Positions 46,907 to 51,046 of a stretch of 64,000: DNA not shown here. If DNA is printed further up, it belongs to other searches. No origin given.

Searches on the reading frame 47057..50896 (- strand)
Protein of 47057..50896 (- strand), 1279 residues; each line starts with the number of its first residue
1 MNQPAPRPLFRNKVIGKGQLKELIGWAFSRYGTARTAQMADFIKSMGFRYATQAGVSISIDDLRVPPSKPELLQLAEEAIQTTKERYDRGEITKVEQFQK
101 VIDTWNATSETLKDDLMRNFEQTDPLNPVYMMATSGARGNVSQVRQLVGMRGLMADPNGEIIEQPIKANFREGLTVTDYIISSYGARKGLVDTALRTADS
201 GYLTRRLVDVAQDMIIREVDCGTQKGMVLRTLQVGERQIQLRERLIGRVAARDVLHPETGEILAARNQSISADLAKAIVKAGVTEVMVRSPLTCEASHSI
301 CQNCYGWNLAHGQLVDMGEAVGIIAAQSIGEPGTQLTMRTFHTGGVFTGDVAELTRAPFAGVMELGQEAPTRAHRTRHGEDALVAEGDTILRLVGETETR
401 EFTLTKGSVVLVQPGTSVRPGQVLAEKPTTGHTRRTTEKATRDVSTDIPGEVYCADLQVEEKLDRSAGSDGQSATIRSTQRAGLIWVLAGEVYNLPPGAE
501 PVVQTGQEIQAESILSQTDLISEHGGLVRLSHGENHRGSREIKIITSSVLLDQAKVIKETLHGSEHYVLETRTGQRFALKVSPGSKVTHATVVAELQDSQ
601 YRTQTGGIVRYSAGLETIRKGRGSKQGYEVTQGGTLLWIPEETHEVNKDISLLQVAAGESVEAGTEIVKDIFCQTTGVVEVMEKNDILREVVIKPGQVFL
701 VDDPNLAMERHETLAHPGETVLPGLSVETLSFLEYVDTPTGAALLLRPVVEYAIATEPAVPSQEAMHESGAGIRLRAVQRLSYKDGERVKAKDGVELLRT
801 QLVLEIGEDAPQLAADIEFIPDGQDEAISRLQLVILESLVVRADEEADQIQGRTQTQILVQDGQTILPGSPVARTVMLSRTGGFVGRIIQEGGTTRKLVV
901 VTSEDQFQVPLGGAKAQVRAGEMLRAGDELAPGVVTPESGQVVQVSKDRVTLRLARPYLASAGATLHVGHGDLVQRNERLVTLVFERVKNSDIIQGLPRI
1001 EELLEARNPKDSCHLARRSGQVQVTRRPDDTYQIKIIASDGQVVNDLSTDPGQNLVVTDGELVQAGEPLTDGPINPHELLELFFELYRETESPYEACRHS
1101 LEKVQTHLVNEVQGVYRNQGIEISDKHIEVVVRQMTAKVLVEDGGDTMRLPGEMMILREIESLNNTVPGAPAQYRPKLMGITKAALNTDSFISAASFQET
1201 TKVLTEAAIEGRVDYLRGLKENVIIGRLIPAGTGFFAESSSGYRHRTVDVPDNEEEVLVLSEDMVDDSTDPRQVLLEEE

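Call 82: search_protein_families(library=pfam, proteins=[window:47057-50896:-], max_evalue=0.0001)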
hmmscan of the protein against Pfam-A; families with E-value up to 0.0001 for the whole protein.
window:47057-50896:- (1279 aa): 5 families
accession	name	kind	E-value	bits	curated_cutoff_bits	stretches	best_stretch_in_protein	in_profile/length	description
PF04998.22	RNA_pol_Rpb1_5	-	1.9e-55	188.6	28.5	2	173-361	1-107/267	RNA polymerase Rpb1, domain 5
PF05000.22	RNA_pol_Rpb1_4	-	1.1e-18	67.6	24.8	1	92-171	1-107/107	RNA polymerase Rpb1, domain 4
PF04983.23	RNA_pol_Rpb1_3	-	2.9e-09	37.4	28.9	1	11-63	110-162/162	RNA polymerase Rpb1, domain 3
PF21668.3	RPOC_hybrid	-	1.1e-06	28.9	27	0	1016-1072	12-69/102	DNA-directed RNA polymerase subunit beta', hybrid domain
PF01333.25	Apocytochr_F_C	-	1.7e-06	28.5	30.4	0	1016-1073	7-64/118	Apocytochrome F, C-terminal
